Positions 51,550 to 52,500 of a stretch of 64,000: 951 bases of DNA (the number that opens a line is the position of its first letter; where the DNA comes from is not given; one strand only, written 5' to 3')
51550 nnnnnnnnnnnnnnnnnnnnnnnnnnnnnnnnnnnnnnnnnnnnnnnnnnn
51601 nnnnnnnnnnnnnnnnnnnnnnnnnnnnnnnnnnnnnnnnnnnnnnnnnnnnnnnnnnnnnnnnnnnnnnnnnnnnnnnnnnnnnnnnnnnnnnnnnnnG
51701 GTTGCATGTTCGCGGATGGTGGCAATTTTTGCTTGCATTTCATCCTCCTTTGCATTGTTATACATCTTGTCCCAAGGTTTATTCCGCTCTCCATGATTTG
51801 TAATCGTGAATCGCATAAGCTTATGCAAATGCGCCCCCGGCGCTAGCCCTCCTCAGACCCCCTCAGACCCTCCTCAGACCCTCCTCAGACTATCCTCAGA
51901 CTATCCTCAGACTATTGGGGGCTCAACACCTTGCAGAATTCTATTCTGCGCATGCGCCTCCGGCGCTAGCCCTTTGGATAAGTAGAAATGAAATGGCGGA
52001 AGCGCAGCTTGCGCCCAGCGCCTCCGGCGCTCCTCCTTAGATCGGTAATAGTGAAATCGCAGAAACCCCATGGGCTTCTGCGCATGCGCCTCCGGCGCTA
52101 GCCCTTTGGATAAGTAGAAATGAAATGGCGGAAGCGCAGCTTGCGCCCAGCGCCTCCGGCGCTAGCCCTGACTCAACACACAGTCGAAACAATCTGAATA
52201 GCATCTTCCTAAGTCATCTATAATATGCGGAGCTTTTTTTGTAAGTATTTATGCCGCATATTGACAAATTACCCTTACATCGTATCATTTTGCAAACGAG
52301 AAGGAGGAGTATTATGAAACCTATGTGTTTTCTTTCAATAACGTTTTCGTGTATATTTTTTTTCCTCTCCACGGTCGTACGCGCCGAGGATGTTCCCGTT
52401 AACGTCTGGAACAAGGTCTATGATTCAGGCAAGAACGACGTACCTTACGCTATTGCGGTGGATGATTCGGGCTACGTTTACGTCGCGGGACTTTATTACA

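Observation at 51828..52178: Composite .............-hairpin repeat element at two distant loci, both upstream of envelope genes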

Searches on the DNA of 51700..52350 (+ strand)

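Call 7: search_rna_families(source=window, start=51700, end=52350, threshold=evalue, max_evalue=10)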
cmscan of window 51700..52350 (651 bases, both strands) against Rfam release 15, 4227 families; matches with E-value up to 10: 5.
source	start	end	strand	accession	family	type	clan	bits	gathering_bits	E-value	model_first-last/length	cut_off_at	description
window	51913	51995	+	RF02980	freshwater-2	Cis-reg;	-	17.6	49.9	4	1-84/84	no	freshwater-2 RNA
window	51862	51975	-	RF02191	TCL6_1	Gene; lncRNA;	-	16.4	60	0.48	1-113/113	no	T-cell leukemia/lymphoma 6 conserved region 1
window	51981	52100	-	RF01383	GRIK4_3p_UTR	Gene;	-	15.7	38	2.4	1-94/94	no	GRIK4 3 prime UTR element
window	51842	51938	+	RF01986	ZEB2_AS1_3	Gene; lncRNA;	-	14.6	55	1.5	1-100/100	no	ZEB2 antisense RNA 1 conserved region 3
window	51817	51915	-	RF00084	CsrC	Gene; sRNA;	CL00106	9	61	3.4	1-255/255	no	CsrC RNA family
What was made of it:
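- On Any Rfam RNA family: Only chance-level hits at E up to 10 in 51700-52350 (call 7).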

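Call 56: build_rna_model(alignment_id=A4, structure=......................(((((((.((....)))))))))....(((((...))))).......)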
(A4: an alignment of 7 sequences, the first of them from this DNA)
Model R1 built from alignment A4 (7 sequences, 69 columns); structure: as given.
model positions 68; base pairs 14; branch points 1; effective number of sequences 2.53; information 0.827 bits per position. Calibrated on 0.2 Mb of random sequence (short: E-values are rough).
structure used (alignment columns):
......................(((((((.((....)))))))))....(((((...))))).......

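Call 57: search_with_rna_model(model_id=R1, source=window, filters=off, max_evalue=10, show_alignments=0)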
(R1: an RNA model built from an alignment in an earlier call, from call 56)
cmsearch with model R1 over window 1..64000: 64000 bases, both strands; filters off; matches with E-value up to 10: 14.
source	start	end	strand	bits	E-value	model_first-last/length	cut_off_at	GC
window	52037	52105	+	82.9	4.2e-19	1-68/68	no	0.57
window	52106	52169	+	79.5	3e-18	1-68/68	no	0.59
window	14733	14799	+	76.1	2.3e-17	1-68/68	no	0.54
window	51974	52036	+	72.9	1.5e-16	1-68/68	no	0.6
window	51792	51850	+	53.7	1.2e-11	1-68/68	no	0.51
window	14800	14863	+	40.5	3.1e-08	1-68/68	no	0.61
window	51931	51973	+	35.2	7.3e-07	21-68/68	no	0.58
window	46569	46617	+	21.7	0.0021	18-68/68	no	0.59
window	49295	49358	+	19.2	0.0094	1-68/68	no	0.56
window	52059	52081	-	14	0.21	23-44/68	no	0.61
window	37974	38005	+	8.9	4.1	1-68/68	no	0.41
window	6682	6740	+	8.7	4.5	1-68/68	no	0.37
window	63251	63271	+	8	6.8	23-44/68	no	0.71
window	61817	61851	+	7.5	9.1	1-68/68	no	0.34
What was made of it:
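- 51792..51850 (+): Unit W1 (B-type), next to the tonB promoter. Leader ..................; hairpin 1 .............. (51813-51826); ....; hairpin 2 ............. (51831-51843); tail TAGCCCT. CM R1 53.7 bits, E 1e-11 (call 57).
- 51931..51973 (+): Unit W2 (B-type without leader). Hairpin 1 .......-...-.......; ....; hairpin 2; TAGCCCT. CM R1 35.2 bits (call 57).
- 51974..52036 (+): Unit A. Leader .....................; hairpin 1 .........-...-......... (51995-52015, one G.G mismatch); CA; hairpin 2 (52018-52030); tail TCCTCCT. CM R1 72.9 bits (call 57).
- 52037..52105 (+): Unit B. Leader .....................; hairpin 1 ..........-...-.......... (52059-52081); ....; hairpin 2 (52086-52098); tail TAGCCCT. 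CM R1 82.9 bits (call 57).
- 52106..52169 (+): Second unit A, a recent duplicate of 51974-52031, ending in TAGCCCT. The flank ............. that follows is shared with L029. CM R1 79.5 bits (call 57).
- On REPIN / REP-RAYT: All units are in direct orientation on the + strand (call 57).
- Nine units at four intergenic sites, all on the + strand; nothing else in 64 kb reaches E<0.2 apart from a palindrome echo (call 57).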

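Call 58: search_with_rna_model(model_id=R1, sources=[L027, L028, L029, L030, L031, L032, L033, L034, L035, L036, L037, L038, L039, L040, L041, L042, L043, L044, L045, L046, L047, L048, L049, L050], max_evalue=1, show_alignments=0)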
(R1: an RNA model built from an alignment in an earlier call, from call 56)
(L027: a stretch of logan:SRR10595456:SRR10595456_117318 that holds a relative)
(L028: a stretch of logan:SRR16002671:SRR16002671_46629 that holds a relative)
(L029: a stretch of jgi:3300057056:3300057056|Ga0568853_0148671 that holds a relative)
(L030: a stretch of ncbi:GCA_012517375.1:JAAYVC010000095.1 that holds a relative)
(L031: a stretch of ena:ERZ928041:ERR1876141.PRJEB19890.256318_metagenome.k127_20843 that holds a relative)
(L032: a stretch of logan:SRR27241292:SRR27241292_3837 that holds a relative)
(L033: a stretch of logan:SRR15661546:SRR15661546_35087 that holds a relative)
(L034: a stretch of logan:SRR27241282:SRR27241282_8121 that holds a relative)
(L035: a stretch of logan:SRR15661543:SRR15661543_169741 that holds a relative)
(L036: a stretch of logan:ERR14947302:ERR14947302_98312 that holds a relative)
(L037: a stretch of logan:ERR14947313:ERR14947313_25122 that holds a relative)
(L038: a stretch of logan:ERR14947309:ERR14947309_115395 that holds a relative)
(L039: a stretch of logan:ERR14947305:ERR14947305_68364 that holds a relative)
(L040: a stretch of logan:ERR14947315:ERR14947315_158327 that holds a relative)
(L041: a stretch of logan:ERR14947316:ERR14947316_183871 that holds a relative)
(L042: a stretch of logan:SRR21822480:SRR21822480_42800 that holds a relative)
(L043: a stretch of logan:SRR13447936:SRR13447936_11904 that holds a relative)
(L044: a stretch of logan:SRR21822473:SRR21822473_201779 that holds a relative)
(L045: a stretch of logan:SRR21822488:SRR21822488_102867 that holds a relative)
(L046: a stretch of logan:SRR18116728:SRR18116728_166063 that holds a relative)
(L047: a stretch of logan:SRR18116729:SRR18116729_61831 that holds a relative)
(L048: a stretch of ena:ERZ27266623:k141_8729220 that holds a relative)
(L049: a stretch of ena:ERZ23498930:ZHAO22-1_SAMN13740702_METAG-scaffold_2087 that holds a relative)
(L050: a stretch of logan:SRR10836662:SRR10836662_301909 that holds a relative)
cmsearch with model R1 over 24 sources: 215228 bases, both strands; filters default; matches with E-value up to 1: 7.
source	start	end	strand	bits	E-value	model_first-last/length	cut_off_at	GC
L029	86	152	-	81.1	3.9e-18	1-68/68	no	0.58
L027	622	688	-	71.4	1.2e-15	1-68/68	no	0.54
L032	8580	8642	-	32.6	1.1e-05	1-68/68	no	0.59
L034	8580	8642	-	32.6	1.1e-05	1-68/68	no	0.59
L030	15425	15485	-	30.7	3.6e-05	1-68/68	no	0.56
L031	15425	15485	-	30.7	3.6e-05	1-68/68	no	0.56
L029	110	131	+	23.2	0.0029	23-44/68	no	0.64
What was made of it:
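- On REPIN / REP-RAYT: Only the tonB and DUF401 sites hit in 215 kb of relatives' DNA (call 58).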

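Call 65: search_with_rna_model(model_id=R1, sources=[window, L027, L029, L030, L032], filters=default, max_evalue=0.1, make_alignment=true, show_alignments=0)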
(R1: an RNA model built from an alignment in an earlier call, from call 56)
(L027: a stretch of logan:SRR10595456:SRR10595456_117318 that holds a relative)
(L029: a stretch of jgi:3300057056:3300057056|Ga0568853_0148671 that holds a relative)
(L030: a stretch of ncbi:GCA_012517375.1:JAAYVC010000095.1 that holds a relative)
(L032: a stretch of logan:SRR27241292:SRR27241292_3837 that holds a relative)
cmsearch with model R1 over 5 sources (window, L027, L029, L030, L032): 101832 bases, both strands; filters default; matches with E-value up to 0.1: 12.
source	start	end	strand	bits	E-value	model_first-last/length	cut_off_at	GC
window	52037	52105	+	82.9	6.6e-19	1-68/68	no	0.57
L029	86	152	-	81.1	1.8e-18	1-68/68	no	0.58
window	52106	52169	+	79.5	4.7e-18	1-68/68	no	0.59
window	14733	14799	+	76.1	3.7e-17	1-68/68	no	0.54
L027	622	688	-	71.4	5.8e-16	1-68/68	no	0.54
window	51792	51850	+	53.7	2e-11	1-68/68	no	0.51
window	51931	51973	+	35.2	1.2e-06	21-68/68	no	0.58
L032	8580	8642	-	32.6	5.2e-06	1-68/68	no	0.59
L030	15425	15485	-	30.7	1.7e-05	1-68/68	no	0.56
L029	110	131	+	23.2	0.0014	23-44/68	no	0.64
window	46569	46617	+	21.7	0.0033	18-68/68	no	0.59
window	49295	49358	+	19.2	0.015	1-68/68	no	0.56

Alignment A5: 12 matches aligned to the model, 74 columns, each read 5' to 3' on its own strand. Consensus structure (alignment columns), stored with it:
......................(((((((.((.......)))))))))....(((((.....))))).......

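Call 80: search_dna_similar(query=window:51796-52180:+, collection=plasmids, mode=distant, max_evalue=0.001, max_rows=10)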
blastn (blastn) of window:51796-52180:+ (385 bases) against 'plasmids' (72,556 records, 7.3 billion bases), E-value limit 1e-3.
No match.
